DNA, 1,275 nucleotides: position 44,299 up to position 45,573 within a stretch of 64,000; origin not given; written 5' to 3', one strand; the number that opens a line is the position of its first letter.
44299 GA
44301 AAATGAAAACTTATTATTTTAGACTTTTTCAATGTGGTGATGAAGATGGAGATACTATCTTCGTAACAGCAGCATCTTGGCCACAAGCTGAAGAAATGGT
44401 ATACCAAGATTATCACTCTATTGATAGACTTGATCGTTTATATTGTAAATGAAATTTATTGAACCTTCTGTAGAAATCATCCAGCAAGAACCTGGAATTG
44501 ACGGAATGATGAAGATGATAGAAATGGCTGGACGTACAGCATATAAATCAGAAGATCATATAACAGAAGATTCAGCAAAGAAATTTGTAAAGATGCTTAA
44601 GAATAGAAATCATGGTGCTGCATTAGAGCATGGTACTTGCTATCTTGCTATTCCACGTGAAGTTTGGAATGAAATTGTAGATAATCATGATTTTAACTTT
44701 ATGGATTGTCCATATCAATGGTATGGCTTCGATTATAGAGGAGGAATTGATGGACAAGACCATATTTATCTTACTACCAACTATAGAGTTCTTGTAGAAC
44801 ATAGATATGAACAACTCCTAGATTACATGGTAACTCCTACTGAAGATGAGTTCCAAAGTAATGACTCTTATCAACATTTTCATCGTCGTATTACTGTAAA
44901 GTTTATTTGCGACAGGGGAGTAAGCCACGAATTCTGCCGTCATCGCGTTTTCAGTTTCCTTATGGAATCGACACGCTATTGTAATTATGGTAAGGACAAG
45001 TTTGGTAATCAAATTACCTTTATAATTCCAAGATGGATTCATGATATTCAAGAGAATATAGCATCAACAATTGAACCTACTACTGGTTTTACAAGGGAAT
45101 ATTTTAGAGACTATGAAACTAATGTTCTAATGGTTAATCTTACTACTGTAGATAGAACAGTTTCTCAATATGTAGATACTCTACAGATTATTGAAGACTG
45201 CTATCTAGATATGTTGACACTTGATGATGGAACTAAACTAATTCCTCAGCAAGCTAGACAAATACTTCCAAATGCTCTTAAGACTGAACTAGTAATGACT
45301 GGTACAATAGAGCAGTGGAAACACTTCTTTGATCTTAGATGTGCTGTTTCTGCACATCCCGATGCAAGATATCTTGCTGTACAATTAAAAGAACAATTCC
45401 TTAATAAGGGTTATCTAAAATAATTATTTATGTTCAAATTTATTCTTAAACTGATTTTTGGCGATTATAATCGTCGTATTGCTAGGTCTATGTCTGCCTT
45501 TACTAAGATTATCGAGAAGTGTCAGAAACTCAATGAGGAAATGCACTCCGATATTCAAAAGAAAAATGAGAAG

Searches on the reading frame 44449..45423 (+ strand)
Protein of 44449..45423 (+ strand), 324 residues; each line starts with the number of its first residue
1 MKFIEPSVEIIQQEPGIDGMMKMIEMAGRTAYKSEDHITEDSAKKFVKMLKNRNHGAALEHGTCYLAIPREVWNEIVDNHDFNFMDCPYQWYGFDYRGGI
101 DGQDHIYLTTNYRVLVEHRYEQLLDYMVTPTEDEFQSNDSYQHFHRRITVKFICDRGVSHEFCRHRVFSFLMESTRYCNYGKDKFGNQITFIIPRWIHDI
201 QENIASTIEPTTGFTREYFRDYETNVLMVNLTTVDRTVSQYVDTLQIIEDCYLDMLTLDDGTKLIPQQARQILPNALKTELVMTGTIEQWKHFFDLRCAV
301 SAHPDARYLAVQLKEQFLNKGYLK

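Call 43: search_protein_families(library=phrogs, proteins=[window:44449-45423:+], max_evalue=0.00001)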
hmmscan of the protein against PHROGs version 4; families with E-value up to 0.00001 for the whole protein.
window:44449-45423:+ (324 aa): 2 families
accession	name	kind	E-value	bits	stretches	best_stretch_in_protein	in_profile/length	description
phrog_85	-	DNA, RNA and nucleotide metabolism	9.1e-27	94.9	1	145-318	429-573/866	thymidylate synthase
phrog_10644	-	DNA, RNA and nucleotide metabolism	4e-10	41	1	259-317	87-143/160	thymidylate synthase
